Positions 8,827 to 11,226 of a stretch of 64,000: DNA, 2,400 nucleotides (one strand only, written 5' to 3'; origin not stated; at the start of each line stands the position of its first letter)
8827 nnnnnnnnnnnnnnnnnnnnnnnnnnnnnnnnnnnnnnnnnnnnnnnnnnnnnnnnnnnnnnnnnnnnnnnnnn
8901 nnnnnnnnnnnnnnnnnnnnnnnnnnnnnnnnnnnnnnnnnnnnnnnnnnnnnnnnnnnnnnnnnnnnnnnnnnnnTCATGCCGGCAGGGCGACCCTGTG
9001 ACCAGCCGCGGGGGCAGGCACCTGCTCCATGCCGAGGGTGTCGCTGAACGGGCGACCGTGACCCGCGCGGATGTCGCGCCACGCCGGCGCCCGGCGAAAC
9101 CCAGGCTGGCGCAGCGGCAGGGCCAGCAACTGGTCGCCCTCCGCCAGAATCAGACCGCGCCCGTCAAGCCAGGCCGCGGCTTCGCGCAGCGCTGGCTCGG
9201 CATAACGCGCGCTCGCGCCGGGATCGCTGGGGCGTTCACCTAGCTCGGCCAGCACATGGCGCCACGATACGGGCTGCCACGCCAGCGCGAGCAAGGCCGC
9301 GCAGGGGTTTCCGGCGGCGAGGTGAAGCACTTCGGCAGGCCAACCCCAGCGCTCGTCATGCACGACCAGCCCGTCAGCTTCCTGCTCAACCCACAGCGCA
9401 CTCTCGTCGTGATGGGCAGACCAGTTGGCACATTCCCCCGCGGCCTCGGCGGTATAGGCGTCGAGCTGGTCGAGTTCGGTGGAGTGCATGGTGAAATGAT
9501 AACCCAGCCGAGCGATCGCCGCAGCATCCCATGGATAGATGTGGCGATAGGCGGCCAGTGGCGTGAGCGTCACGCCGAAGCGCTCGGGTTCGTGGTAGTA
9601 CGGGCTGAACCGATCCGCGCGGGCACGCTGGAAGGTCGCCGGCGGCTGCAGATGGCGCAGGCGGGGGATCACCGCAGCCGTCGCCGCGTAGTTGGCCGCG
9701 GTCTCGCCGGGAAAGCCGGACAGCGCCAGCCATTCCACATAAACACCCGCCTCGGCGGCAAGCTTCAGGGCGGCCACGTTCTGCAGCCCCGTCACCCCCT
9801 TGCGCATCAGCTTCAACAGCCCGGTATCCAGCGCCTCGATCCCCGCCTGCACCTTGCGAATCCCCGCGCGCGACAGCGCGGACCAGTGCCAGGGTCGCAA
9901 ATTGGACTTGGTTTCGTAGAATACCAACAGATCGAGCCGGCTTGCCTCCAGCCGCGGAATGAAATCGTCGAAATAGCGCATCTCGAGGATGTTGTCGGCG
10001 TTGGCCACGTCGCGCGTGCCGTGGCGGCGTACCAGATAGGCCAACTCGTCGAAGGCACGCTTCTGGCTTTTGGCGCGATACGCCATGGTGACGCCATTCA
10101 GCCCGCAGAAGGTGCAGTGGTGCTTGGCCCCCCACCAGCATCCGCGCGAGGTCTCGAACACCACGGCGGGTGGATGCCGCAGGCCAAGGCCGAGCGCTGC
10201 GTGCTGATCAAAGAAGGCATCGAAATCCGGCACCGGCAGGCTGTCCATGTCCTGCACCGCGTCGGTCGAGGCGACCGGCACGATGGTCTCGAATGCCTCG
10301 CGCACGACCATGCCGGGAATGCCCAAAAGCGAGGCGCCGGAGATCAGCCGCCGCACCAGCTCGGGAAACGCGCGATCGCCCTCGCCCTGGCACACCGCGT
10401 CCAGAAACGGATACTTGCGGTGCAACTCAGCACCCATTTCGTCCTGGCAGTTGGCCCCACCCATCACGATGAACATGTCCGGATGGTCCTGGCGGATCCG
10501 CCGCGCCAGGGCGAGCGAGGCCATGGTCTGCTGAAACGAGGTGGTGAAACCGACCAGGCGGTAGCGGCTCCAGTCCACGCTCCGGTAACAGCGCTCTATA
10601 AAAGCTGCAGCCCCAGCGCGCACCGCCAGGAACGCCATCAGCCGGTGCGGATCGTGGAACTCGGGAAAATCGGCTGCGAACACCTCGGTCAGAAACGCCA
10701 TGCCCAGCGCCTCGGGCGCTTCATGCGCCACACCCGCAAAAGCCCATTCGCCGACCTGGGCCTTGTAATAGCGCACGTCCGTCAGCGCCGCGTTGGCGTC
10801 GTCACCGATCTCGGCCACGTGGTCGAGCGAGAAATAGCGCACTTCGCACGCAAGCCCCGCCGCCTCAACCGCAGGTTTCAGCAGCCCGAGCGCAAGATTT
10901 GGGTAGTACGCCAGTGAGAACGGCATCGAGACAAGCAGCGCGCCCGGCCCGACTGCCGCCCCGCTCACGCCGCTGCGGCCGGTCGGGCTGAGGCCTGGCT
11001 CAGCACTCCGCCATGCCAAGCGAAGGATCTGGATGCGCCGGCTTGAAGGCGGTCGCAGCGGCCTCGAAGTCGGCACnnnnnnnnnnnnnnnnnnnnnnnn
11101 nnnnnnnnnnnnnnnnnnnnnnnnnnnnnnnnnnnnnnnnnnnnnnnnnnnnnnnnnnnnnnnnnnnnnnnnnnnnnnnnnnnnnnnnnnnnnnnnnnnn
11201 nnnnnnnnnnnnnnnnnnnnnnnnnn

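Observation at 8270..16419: RiPP-like cassette linked to cyclic-nucleotide signalling: NHLP-clan peptide, B12-type radical SAM and Crp-family regulator, flanked by a cyclase-STAND protein and an S41 peptidase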

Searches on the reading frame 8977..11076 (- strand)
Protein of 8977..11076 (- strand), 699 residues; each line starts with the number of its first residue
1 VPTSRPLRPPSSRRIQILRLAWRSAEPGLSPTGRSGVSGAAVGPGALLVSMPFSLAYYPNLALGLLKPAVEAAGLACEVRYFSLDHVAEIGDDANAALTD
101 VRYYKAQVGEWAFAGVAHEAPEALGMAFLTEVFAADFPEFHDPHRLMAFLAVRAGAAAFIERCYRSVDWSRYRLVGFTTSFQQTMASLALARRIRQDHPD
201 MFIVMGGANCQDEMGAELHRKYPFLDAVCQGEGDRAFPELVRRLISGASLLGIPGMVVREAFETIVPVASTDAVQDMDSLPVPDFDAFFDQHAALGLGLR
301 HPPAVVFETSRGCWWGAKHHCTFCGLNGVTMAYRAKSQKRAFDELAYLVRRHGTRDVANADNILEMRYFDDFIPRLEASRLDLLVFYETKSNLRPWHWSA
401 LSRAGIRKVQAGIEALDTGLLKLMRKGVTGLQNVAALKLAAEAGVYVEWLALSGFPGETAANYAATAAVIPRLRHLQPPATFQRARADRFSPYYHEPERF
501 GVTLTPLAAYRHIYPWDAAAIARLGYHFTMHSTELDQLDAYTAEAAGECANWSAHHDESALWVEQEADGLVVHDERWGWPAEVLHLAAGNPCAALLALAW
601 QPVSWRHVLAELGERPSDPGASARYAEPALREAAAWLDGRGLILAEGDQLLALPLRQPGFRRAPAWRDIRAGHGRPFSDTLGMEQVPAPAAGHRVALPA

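Call 3: search_protein_families(library=ncbifam, proteins=[window:8977-11076:-], max_evalue=0.01)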
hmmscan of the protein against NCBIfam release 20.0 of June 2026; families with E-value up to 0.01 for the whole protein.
window:8977-11076:- (699 aa): 14 families
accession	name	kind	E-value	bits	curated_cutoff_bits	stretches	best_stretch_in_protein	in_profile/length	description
TIGR03975.1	rSAM_ocin_1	subfamily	1.2e-177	592.1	281.85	1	47-655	2-606/606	RiPP maturation radical SAM C-methyltransferase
NF050148.1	rSAM_ApyD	equivalog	2e-19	69.4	750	1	141-470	45-363/645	RiPP biosynthesis radical SAM protein ApyD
TIGR02026.1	BchE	equivalog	1.6e-17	63.5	481.35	1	188-461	80-353/497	magnesium-protoporphyrin IX monomethyl ester anaerobic oxidative cyclase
TIGR04367.1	HpnR_B12_rSAM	equivalog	1.4e-15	56.8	650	1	165-447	54-327/490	hopanoid C-3 methylase HpnR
TIGR03471.1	HpnJ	equivalog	5.8e-14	51.8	577.6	1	172-465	69-357/472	hopanoid biosynthesis associated radical SAM protein HpnJ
NF033712.0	B12_rSAM_KedN5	subfamily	8.9e-13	47.3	700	1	189-362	80-249/624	KedN5 family methylcobalamin-dependent radical SAM C-methyltransferase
TIGR04014.1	B12_SAM_MJ_0865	equivalog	8.6e-12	44.6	360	1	407-470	270-333/434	methyl-coenzyme M reductase glutamine C-methyltransferase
NF038361.1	rSAM_Sden_1168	equivalog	1.4e-09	37.1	575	1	162-365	131-339/560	Sden_1168 family B12-binding radical SAM P-methyltransferase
TIGR04479.1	bcpD_PhpK_rSAM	subfamily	1.9e-09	36.4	600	1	170-473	109-409/504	PhpK family radical SAM P-methyltransferase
TIGR04013.1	B12_SAM_MJ_1487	hypoth_equivalog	2.8e-08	33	251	1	180-352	50-192/382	TIGR04013 family B12-binding domain/radical SAM domain-containing protein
TIGR04190.1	B12_SAM_Ta0216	equivalog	7.1e-07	28.2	500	1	187-340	96-249/554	TIGR04190 family B12-binding domain/radical SAM domain protein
TIGR04072.2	rSAM_ladder_B12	equivalog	1.5e-06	27.1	360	1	304-475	180-351/443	lipid biosynthesis B12-binding/radical SAM protein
NF040546.1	rSAM_CUAEP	equivalog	7.8e-06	24.8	500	1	187-328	64-191/468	CUAEP/CCAEP-tail radical SAM (seleno)protein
TIGR04295.1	B12_rSAM_oligo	hypoth_equivalog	0.00022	20.1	400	1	225-434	124-323/422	TIGR04295 family B12-binding domain-containing radical SAM protein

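Call 4: search_protein_families(library=pfam, proteins=[window:8977-11076:-], max_evalue=0.01)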
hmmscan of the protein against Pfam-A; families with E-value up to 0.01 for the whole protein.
window:8977-11076:- (699 aa): 2 families
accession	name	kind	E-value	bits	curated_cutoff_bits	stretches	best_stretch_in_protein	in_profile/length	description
PF04055.27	Radical_SAM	-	6.7e-08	33.3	29.5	1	309-466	3-162/166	Radical SAM superfamily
PF02310.24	B12-binding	-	5.5e-06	26.7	32.1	1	169-241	49-121/121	B12 binding domain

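Call 17: find_homologous_proteins(query=window:8980-10968:-, max_evalue=1e-20)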
Query window:8980-10968:- (663 aa): 5822 proteins with E <= 1e-20 among 8000 candidates; the best 120 are listed.
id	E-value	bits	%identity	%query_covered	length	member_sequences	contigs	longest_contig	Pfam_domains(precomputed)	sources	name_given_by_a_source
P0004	0.0e+0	1497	100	98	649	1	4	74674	PF04055.28,PF02310.25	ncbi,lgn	-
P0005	0.0e+0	1097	74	98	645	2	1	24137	PF04055.28,PF02310.25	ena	-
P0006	0.0e+0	1089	75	96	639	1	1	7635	PF04055.28,PF02310.25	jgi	jgi:ribosomal peptide maturation radical SAM protein 1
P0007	0.0e+0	1058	73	98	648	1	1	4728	PF04055.28,PF02310.25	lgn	-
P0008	0.0e+0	1057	72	98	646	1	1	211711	PF04055.28,PF02310.25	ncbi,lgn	-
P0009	0.0e+0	1031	72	96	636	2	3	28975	PF04055.28,PF02310.25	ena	-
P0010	0.0e+0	1029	73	96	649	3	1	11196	PF04055.28,PF02310.25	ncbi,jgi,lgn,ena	jgi:ribosomal peptide maturation radical SAM protein 1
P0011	0.0e+0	1011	71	98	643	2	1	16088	PF04055.28,PF02310.25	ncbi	-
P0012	9.3e-297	1004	70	96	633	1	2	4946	PF04055.28,PF02310.25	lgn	-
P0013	1.5e-296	1003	69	97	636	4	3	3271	PF04055.28,PF02310.25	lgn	-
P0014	6.6e-296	1001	70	97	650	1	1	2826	PF04055.28,PF02310.25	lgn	-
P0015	9.7e-294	994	67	100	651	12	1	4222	PF04055.28,PF02310.25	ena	-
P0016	4.0e-287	972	66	98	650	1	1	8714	PF04055.28,PF02310.25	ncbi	-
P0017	1.0e-285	968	67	96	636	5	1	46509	PF04055.28,PF02310.25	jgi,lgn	-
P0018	1.3e-285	967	70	96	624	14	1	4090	PF04055.28,PF02310.25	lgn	-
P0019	7.6e-285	965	68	96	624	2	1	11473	PF04055.28,PF02310.25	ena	-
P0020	1.3e-281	954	64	98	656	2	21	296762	PF04055.28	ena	-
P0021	1.6e-281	954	65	96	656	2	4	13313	PF04055.28,PF02310.25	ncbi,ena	-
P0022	4.3e-281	952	64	97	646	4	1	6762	PF04055.28,PF02310.25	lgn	-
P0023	3.1e-273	926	66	96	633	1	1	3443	PF04055.28,PF02310.25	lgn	-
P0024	1.6e-253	861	61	97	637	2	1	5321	PF04055.28,PF02310.25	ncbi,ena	-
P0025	2.1e-248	844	62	94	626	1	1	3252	PF04055.28,PF02310.25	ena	-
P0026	3.5e-247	840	61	95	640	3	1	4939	PF04055.28,PF02310.25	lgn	-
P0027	1.8e-240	818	67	82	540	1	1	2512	PF04055.28,PF02310.25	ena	-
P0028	4.1e-239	814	59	97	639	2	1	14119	PF04055.28,PF02310.25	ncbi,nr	ncbi:MAG: RiPP maturation radical SAM C-methyltransferase [Acidisphaera sp.]|nr:RiPP maturation radi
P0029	3.4e-236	804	60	95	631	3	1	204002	PF04055.28,PF02310.25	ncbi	-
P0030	1.5e-234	799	58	95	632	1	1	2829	PF04055.28,PF02310.25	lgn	-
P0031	6.8e-233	793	61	95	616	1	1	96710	PF04055.28,PF02310.25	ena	-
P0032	1.0e-231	789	60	97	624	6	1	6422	PF04055.28,PF02310.25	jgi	jgi:ribosomal peptide maturation radical SAM protein 1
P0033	2.1e-231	788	59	95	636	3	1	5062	PF04055.28,PF02310.25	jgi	jgi:ribosomal peptide maturation radical SAM protein 1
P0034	8.0e-231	786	61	95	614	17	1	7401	PF04055.28,PF02310.25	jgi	-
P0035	3.1e-229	781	59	97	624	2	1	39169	PF04055.28,PF02310.25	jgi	-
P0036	4.4e-229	780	59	95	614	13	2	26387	PF04055.28,PF02310.25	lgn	-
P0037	3.8e-228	777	58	95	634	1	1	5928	PF04055.28,PF02310.25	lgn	-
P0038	6.1e-228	777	59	95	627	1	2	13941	PF04055.28,PF02310.25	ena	-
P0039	2.2e-227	775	59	95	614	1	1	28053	PF04055.28,PF02310.25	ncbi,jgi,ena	-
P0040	2.7e-227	775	56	100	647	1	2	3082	PF04055.28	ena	-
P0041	3.4e-226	771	59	96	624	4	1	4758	PF04055.28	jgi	-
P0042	7.6e-226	770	59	96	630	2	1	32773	PF04055.28,PF02310.25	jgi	-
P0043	1.0e-225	769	60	95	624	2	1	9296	PF04055.28,PF02310.25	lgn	-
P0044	1.1e-225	769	59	97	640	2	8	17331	PF04055.28,PF02310.25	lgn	-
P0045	2.9e-225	768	56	95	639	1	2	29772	PF04055.28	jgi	-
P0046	8.7e-225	766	58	95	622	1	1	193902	PF04055.28,PF02310.25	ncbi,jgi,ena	-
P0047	2.2e-224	765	54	97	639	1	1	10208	PF04055.28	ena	-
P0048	2.4e-223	762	57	95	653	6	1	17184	PF04055.28,PF02310.25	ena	-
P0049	7.6e-223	760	59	96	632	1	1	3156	PF04055.28,PF02310.25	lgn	-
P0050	1.7e-222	759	58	94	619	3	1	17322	PF04055.28,PF02310.25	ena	-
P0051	3.1e-222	758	58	97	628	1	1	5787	PF04055.28,PF02310.25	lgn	-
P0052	6.5e-222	757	55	95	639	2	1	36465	PF04055.28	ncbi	-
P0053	7.0e-222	757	58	94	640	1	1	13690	PF04055.28,PF02310.25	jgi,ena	-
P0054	2.1e-221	755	57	95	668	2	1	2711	PF04055.28,PF02310.25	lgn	-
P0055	1.6e-219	749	60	86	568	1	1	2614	PF04055.28,PF02310.25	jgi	jgi:ribosomal peptide maturation radical SAM protein 1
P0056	3.2e-218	745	55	95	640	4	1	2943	PF04055.28,PF02310.25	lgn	-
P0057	1.4e-216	739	55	94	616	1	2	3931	PF04055.28,PF02310.25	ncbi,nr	ncbi:MAG: RiPP maturation radical SAM C-methyltransferase [Pseudomonadota bacterium]|nr:RiPP maturat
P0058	4.2e-216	738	55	95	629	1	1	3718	PF04055.28,PF02310.25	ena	-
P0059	1.4e-215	736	54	95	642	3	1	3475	PF04055.28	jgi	jgi:ribosomal peptide maturation radical SAM protein 1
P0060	2.6e-215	735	54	95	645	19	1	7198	PF04055.28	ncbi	-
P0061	5.6e-214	731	54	95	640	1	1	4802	PF04055.28,PF02310.25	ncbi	ncbi:MAG: RiPP maturation radical SAM C-methyltransferase, partial [Alphaproteobacteria bacterium]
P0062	7.8e-214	730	54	95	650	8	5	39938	PF04055.28,PF02310.25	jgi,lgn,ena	-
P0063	8.2e-213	727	58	95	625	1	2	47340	PF04055.28,PF02310.25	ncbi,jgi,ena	-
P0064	9.5e-213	727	57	95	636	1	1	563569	PF04055.28,PF02310.25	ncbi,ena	-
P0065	4.0e-212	724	55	95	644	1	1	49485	PF04055.28,PF02310.25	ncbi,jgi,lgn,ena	jgi:ribosomal peptide maturation radical SAM protein 1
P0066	5.2e-210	717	55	94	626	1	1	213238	PF04055.28,PF02310.25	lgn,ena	-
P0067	6.1e-210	717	53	95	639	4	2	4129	PF04055.28,PF02310.25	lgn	-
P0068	8.9e-210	717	52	96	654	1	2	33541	PF04055.28,PF02310.25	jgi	jgi:ribosomal peptide maturation radical SAM protein 1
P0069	3.4e-209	715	57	95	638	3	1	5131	PF04055.28,PF02310.25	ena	-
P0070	5.0e-209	714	53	95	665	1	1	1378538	PF04055.28,PF02310.25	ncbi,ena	-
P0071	7.4e-209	714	54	94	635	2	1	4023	PF04055.28,PF02310.25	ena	-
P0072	1.6e-208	713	55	94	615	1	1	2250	PF04055.28,PF02310.25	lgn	-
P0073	7.8e-208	710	57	97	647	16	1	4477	PF04055.28,PF02310.25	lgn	-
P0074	8.6e-208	710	54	94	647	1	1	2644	PF04055.28,PF02310.25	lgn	-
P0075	2.4e-207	709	52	95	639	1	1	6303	PF04055.28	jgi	jgi:ribosomal peptide maturation radical SAM protein 1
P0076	5.3e-207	708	54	94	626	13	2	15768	PF04055.28,PF02310.25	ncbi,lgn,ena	-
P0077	1.0e-206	707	53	95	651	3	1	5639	PF04055.28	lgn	-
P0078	1.2e-206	706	52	97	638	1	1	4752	PF04055.28,PF02310.25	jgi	jgi:ribosomal peptide maturation radical SAM protein 1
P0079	1.5e-206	706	54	94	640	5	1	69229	PF04055.28,PF02310.25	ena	-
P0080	1.9e-205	702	53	95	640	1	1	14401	PF04055.28,PF02310.25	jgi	jgi:ribosomal peptide maturation radical SAM protein 1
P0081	2.4e-205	702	54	99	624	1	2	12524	PF04055.28,PF02310.25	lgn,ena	-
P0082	2.6e-205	702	54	93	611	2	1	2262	PF04055.28,PF02310.25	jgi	jgi:ribosomal peptide maturation radical SAM protein 1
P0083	2.8e-205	702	54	94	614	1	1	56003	PF04055.28,PF02310.25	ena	-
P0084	9.0e-205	700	54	94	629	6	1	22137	PF04055.28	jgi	jgi:ribosomal peptide maturation radical SAM protein 1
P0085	2.8e-204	699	52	95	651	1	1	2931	PF04055.28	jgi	jgi:ribosomal peptide maturation radical SAM protein 1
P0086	6.3e-204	697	53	93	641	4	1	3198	PF04055.28,PF02310.25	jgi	jgi:ribosomal peptide maturation radical SAM protein 1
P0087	9.7e-204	697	54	94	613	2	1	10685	PF04055.28,PF02310.25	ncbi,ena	-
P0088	5.9e-203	694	53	94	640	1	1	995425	PF04055.28,PF02310.25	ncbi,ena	-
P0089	1.1e-202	693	53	94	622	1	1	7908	PF04055.28,PF02310.25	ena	-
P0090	3.3e-202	692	53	94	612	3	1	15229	PF04055.28,PF02310.25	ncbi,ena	-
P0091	3.5e-202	692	55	95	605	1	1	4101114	PF04055.28,PF02310.25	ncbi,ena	-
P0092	3.5e-202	692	52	94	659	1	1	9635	PF04055.28,PF02310.25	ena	-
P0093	9.1e-202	690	52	94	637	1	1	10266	PF04055.28,PF02310.25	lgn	-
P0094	2.1e-201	689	54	96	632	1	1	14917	PF04055.28,PF02310.25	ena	-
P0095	2.5e-201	689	54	94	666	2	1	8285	PF04055.28,PF02310.25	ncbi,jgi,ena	jgi:ribosomal peptide maturation radical SAM protein 1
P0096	2.0e-200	686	50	96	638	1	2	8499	PF04055.28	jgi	-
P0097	8.1e-200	684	51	95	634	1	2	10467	PF04055.28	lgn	-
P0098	8.4e-200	684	52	95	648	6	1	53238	PF04055.28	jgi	jgi:ribosomal peptide maturation radical SAM protein 1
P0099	1.6e-199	683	50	95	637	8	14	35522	PF04055.28,PF02310.25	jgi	jgi:ribosomal peptide maturation radical SAM protein 1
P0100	2.7e-199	682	51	96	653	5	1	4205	PF04055.28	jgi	jgi:ribosomal peptide maturation radical SAM protein 1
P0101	3.4e-199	682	51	95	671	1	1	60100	PF04055.28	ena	-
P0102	4.1e-199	681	50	95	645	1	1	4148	PF04055.28,PF02310.25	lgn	-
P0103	4.9e-199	681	52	96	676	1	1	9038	PF04055.28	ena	-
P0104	1.5e-198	680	51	97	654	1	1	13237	PF04055.28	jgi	jgi:ribosomal peptide maturation radical SAM protein 1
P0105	1.7e-198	679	68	70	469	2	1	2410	PF04055.28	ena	-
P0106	1.7e-198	679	51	95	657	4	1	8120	PF04055.28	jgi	jgi:ribosomal peptide maturation radical SAM protein 1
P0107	1.9e-198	679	52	94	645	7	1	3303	PF04055.28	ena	-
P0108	2.6e-198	679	50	99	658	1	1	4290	PF04055.28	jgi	jgi:ribosomal peptide maturation radical SAM protein 1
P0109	3.1e-198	679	52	95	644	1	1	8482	PF04055.28,PF02310.25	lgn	-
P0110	3.5e-198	678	54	95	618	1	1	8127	PF04055.28,PF02310.25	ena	-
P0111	5.4e-198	678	51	95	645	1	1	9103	PF04055.28,PF02310.25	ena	-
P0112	8.9e-198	677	51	94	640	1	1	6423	PF04055.28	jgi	jgi:ribosomal peptide maturation radical SAM protein 1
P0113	1.2e-197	677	52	94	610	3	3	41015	PF04055.28,PF02310.25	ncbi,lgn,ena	-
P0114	1.2e-197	677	50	95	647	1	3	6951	PF04055.28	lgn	-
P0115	1.8e-197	676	53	94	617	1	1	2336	PF04055.28,PF02310.25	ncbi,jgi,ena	jgi:ribosomal peptide maturation radical SAM protein 1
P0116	1.2e-196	673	54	94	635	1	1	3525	PF04055.28,PF02310.25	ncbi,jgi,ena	jgi:ribosomal peptide maturation radical SAM protein 1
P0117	1.5e-196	673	50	95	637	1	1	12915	PF04055.28,PF02310.25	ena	-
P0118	2.2e-196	672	50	96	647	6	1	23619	PF04055.28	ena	-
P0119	4.0e-196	672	51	95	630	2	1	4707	PF04055.28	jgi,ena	jgi:ribosomal peptide maturation radical SAM protein 1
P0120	1.9e-195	669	53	94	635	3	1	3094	PF04055.28,PF02310.25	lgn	-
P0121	1.9e-194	666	50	95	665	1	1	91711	PF04055.28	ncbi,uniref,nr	ncbi:RiPP maturation radical SAM C-methyltransferase [Belnapia sp. T6]|uniref:RiPP maturation radica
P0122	4.5e-194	665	51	93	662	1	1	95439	PF04055.28,PF02310.25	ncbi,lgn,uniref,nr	ncbi:RiPP maturation radical SAM protein 1 [Roseomonas eburnea]|uniref:RiPP maturation radical SAM p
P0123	9.6e-194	664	50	95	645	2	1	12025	PF04055.28,PF02310.25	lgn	-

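Call 18: find_encoding_contigs(protein=P0008, flank=10000, max_places=2)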
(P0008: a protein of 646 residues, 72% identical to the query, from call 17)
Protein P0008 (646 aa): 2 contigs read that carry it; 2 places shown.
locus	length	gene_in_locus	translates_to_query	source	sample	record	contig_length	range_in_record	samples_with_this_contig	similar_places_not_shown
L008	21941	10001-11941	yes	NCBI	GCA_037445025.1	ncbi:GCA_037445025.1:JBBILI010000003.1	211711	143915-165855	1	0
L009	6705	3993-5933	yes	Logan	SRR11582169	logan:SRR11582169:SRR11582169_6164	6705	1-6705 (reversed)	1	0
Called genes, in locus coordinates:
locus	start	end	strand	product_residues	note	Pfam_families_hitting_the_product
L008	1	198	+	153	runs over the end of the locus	PF00692:dUTPase, PF22769:DCD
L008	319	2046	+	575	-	PF00528:BPD_transp_1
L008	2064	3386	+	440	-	PF00005:ABC_tran, PF13304:AAA_21 (faint), PF09821:AAA_assoc_C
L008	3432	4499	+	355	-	-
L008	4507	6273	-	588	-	PF17816:PDZ_4 (weak), PF03572:Peptidase_S41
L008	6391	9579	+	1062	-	PF12773:DZR, PF13240:Zn_Ribbon_1 (faint), PF00211:Guanylate_cyc, PF13191:AAA_16, PF13424:TPR_12 (faint), PF17874:TPR_MalT (faint), PF07719:TPR_2 (faint), PF13176:TPR_7 (faint), +1 more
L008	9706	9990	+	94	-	-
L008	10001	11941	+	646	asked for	PF02310:B12-binding (faint), PF04055:Radical_SAM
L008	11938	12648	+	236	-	PF00027:cNMP_binding, PF13545:HTH_Crp_2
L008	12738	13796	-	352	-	PF07883:Cupin_2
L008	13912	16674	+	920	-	PF00311:PEPcase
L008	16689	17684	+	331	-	PF03453:MoeA_N, PF03454:MoeA_C (weak)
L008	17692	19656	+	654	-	PF03453:MoeA_N, PF00994:MoCF_biosynth, PF03454:MoeA_C, PF12727:PBP_like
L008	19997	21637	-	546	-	PF00563:EAL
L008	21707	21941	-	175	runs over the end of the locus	PF02627:CMD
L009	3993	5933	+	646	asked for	PF02310:B12-binding (faint), PF04055:Radical_SAM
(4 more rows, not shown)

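Call 19: find_encoding_contigs(protein=P0020, flank=10000, max_places=2)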
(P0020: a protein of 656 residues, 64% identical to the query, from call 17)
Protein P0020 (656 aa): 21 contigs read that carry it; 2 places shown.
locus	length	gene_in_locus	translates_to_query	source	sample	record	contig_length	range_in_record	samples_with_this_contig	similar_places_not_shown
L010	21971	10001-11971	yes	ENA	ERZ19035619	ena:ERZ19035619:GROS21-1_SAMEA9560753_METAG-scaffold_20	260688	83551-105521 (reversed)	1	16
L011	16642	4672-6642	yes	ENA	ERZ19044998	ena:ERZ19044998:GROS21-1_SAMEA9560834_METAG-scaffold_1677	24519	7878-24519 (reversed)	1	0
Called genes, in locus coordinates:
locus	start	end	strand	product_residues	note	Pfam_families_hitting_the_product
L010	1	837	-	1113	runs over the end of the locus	-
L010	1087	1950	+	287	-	-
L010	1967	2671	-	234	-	PF02390:Methyltransf_4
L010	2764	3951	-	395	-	PF00438:S-AdoMet_synt_N, PF02772:S-AdoMet_synt_M, PF02773:S-AdoMet_synt_C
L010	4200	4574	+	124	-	-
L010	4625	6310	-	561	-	PF17816:PDZ_4, PF03572:Peptidase_S41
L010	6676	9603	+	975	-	PF00211:Guanylate_cyc, PF13191:AAA_16, PF13401:AAA_22 (faint), PF17874:TPR_MalT (faint), PF13424:TPR_12 (weak)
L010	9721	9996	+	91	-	-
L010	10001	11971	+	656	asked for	PF04055:Radical_SAM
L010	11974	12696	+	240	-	PF00027:cNMP_binding, PF13545:HTH_Crp_2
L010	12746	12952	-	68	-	PF06568:YjiS-like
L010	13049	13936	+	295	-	PF00126:HTH_1, PF03466:LysR_substrate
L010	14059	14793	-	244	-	PF00005:ABC_tran, PF13304:AAA_21 (faint), PF12399:BCA_ABC_TP_C (weak)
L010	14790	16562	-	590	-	PF02653:BPD_transp_2, PF13304:AAA_21 (faint), PF00005:ABC_tran, PF12399:BCA_ABC_TP_C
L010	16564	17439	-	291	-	PF02653:BPD_transp_2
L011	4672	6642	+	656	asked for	PF04055:Radical_SAM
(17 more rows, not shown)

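Call 20: find_encoding_contigs(protein=P0029, flank=10000, max_places=2)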
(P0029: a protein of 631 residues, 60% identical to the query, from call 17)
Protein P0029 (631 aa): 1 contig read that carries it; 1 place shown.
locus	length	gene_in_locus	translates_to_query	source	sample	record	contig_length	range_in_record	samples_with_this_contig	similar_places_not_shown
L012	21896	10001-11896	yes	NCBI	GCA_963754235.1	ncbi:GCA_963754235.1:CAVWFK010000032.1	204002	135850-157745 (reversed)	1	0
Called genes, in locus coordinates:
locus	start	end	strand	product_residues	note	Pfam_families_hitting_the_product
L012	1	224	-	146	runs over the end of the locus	-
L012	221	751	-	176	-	-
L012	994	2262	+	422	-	PF01425:Amidase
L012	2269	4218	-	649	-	PF17816:PDZ_4 (weak), PF03572:Peptidase_S41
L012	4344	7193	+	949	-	PF12773:DZR, PF13240:Zn_Ribbon_1 (faint), PF00211:Guanylate_cyc, PF13191:AAA_16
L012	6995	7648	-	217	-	-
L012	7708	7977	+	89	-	PF14407:Frankia_peptide (weak)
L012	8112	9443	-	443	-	PF00078:RVT_1, PF08388:GIIM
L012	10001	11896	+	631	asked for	PF02310:B12-binding (weak), PF04055:Radical_SAM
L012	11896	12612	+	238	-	PF00027:cNMP_binding, PF13545:HTH_Crp_2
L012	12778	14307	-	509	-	PF02310:B12-binding, PF04055:Radical_SAM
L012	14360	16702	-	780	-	PF01315:Ald_Xan_dh_C, PF02738:MoCoBD_1, PF20256:MoCoBD_2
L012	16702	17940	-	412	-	PF00266:Aminotran_5, PF22580:KYNU_C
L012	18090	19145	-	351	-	PF07589:PEP_exosort_dom (weak)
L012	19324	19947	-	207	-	PF02630:SCO1-SenC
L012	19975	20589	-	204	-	PF13489:Methyltransf_23, PF01209:Ubie_methyltran, PF13847:Methyltransf_31, PF08241:Methyltransf_11, PF08242:Methyltransf_12, PF13649:Methyltransf_25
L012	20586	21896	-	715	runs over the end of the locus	PF11412:DsbD_N, PF28432:DUF8393, PF02683:DsbD_TM, PF13899:Thioredoxin_7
